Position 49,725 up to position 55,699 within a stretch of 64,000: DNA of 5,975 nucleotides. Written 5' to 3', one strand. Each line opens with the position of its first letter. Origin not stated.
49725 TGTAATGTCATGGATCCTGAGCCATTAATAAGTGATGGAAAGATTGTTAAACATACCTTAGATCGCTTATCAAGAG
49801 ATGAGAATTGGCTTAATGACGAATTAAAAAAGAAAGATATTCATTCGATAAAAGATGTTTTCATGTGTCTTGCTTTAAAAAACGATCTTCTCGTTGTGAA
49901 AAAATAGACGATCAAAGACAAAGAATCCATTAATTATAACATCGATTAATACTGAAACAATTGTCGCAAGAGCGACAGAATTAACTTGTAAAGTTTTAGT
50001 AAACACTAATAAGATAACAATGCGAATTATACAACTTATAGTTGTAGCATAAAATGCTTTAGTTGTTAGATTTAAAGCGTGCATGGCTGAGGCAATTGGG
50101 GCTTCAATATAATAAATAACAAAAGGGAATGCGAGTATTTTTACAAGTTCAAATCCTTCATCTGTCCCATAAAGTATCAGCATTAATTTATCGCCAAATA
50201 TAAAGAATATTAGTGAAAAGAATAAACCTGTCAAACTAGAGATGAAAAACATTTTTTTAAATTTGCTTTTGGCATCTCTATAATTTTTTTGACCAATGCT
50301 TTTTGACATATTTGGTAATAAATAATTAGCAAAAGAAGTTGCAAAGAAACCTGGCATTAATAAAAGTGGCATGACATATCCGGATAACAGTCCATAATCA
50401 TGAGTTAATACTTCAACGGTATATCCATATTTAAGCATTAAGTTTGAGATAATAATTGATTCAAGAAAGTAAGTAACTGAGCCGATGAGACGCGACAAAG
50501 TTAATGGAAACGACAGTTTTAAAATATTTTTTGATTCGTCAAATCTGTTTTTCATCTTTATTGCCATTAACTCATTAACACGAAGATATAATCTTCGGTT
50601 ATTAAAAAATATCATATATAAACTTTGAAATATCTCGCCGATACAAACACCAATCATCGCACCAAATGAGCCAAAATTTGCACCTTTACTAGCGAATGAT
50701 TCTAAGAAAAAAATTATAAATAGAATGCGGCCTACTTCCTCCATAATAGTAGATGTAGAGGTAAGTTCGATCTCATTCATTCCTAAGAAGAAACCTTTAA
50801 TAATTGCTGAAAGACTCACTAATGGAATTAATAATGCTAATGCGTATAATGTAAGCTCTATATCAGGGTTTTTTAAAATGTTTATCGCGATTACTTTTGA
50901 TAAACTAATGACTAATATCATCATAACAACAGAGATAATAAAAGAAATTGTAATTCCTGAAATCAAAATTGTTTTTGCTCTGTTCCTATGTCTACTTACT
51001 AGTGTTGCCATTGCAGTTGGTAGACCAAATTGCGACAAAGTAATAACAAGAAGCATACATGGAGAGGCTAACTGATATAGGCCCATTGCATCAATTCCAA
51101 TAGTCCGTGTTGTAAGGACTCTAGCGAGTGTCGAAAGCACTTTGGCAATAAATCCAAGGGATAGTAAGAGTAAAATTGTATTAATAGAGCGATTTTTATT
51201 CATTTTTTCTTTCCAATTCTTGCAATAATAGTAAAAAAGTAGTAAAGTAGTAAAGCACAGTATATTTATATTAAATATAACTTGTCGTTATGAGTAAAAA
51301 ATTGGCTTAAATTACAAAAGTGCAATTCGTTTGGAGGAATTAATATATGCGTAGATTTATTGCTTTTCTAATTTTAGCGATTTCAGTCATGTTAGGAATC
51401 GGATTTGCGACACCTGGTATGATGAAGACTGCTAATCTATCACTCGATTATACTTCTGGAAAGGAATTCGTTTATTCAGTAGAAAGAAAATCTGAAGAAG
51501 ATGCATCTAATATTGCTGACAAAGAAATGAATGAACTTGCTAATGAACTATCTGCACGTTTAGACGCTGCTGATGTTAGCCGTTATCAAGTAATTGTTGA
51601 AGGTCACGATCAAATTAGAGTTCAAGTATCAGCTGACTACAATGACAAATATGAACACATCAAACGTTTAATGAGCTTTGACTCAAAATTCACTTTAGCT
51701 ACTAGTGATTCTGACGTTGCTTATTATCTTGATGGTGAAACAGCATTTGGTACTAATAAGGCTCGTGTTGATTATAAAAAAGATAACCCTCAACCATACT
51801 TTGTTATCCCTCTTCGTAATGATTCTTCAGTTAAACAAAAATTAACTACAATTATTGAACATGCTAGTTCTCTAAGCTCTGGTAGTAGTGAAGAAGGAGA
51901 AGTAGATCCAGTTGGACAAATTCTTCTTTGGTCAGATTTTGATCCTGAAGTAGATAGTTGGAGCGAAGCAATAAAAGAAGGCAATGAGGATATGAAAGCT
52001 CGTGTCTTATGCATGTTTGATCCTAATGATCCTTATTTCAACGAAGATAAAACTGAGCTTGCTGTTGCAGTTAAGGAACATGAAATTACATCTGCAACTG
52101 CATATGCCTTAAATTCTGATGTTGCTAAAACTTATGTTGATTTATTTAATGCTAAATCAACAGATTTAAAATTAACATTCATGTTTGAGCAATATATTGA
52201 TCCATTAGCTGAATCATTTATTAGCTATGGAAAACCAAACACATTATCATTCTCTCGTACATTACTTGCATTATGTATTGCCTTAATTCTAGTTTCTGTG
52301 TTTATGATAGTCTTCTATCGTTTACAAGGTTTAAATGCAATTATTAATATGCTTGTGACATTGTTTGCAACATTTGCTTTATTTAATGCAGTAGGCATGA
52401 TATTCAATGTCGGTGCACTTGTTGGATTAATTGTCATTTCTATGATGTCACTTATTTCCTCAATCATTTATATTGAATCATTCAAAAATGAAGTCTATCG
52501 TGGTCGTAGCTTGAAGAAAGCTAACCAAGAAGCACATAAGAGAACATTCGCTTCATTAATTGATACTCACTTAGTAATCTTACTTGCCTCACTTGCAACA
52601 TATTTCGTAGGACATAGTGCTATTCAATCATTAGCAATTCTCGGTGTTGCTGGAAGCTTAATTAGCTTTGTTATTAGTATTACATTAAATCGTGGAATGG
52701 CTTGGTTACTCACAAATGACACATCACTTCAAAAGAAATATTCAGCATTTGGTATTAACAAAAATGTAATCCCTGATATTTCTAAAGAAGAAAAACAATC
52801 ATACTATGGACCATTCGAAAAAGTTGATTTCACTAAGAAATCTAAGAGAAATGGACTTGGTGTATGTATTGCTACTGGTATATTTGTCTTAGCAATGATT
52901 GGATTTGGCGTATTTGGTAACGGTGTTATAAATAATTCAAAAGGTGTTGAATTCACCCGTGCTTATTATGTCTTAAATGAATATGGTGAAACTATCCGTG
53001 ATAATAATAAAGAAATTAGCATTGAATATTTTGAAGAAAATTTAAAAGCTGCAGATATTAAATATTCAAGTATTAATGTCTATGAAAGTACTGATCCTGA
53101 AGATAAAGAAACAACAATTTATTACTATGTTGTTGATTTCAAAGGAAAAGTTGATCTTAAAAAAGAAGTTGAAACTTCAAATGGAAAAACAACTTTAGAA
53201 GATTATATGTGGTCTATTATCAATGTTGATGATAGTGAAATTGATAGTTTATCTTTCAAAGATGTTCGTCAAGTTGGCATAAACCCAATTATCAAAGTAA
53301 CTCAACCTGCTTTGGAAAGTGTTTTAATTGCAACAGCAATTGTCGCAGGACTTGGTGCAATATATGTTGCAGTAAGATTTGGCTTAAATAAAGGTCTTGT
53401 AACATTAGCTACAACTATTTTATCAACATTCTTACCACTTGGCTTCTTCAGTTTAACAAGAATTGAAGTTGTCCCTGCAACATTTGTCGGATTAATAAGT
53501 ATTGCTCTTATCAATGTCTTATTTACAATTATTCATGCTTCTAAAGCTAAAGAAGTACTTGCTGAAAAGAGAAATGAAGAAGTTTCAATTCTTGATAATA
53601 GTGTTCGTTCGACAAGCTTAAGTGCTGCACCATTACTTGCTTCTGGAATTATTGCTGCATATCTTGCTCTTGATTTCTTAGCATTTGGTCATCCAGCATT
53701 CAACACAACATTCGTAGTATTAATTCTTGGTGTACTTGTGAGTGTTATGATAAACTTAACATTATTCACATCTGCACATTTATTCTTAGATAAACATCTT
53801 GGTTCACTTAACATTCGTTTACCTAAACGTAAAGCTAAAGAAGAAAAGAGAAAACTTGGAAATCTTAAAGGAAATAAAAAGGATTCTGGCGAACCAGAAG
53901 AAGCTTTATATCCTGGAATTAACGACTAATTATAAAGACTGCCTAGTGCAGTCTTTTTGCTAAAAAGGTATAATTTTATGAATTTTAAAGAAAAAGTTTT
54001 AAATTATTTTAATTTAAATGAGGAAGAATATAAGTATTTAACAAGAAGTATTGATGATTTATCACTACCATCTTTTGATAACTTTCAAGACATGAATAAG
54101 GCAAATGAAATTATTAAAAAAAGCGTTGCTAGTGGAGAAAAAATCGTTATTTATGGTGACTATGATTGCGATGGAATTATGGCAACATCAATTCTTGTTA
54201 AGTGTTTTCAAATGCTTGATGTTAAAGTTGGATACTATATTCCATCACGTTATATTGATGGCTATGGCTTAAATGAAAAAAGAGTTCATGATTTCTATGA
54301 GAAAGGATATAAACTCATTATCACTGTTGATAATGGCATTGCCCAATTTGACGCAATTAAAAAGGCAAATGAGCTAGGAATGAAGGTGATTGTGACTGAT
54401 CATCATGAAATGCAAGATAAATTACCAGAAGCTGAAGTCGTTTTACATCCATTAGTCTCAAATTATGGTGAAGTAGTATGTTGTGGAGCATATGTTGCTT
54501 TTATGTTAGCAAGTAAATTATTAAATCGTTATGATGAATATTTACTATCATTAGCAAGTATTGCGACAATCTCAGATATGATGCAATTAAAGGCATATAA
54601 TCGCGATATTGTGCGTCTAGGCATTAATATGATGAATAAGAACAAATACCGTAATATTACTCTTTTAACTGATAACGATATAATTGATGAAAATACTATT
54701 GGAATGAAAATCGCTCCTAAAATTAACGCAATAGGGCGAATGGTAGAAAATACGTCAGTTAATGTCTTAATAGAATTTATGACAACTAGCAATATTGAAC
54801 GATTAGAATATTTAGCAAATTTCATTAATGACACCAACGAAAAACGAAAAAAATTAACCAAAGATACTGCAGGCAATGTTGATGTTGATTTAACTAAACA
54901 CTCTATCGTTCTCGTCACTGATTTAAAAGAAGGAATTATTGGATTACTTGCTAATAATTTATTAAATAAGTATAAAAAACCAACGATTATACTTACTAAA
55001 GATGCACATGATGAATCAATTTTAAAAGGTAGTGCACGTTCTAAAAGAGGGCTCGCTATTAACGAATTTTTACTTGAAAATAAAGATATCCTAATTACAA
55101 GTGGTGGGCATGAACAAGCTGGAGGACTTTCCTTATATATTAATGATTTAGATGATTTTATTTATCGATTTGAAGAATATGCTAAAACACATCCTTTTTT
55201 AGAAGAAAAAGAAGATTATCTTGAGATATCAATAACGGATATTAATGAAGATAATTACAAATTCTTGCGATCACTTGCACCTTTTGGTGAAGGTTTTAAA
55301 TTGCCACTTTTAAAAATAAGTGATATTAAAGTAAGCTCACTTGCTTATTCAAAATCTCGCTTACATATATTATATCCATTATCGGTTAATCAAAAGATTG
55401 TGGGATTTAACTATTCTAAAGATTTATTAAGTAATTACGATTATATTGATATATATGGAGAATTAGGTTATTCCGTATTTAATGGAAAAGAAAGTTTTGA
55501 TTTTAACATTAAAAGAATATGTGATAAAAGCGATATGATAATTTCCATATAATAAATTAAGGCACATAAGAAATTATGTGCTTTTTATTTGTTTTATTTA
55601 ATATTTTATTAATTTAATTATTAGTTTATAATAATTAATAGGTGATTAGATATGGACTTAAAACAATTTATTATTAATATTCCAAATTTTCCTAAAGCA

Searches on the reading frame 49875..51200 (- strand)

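Call 38: search_protein_families(library=pfam, proteins=[window:49875-51200:-], max_evalue=0.00001)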
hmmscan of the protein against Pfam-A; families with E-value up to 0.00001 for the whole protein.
window:49875-51200:- (441 aa): 3 families
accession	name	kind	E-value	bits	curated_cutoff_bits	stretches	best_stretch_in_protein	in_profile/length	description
PF01943.22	Polysacc_synt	-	8.3e-22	78.3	28.2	1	9-300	5-272/274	Polysaccharide biosynthesis protein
PF03023.19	MurJ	-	1.6e-14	53.9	27.4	1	118-435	101-406/451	Lipid II flippase MurJ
PF01554.23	MatE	-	2.7e-10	40.6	24.9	1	276-396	34-158/161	MatE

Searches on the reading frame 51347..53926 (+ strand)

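Call 38: search_protein_families(library=pfam, proteins=[window:51347-53926:+], max_evalue=0.00001)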
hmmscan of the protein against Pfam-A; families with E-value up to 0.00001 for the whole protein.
window:51347-53926:+ (860 aa): 1 family
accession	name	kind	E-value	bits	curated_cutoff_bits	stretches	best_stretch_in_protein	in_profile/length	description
PF02355.23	SecD_SecF_C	-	1.9e-11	44.1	20.5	1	303-455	31-186/189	Protein export membrane protein SecD/SecF, C-terminal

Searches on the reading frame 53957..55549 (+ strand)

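Call 38: search_protein_families(library=pfam, proteins=[window:53957-55549:+], max_evalue=0.00001)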
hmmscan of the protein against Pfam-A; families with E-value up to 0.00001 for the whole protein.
window:53957-55549:+ (531 aa): 3 families
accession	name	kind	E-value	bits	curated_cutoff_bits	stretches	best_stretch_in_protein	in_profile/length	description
PF01368.27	DHH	-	2e-23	83.4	28.1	1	62-190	1-104/125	DHH family, N-terminal domain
PF02272.25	DHHA1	-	6.3e-11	43.1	25.9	1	321-410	11-101/102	DHHA1 domain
PF17768.7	RecJ_OB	-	9.3e-11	42.2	27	1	423-519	4-106/107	RecJ OB domain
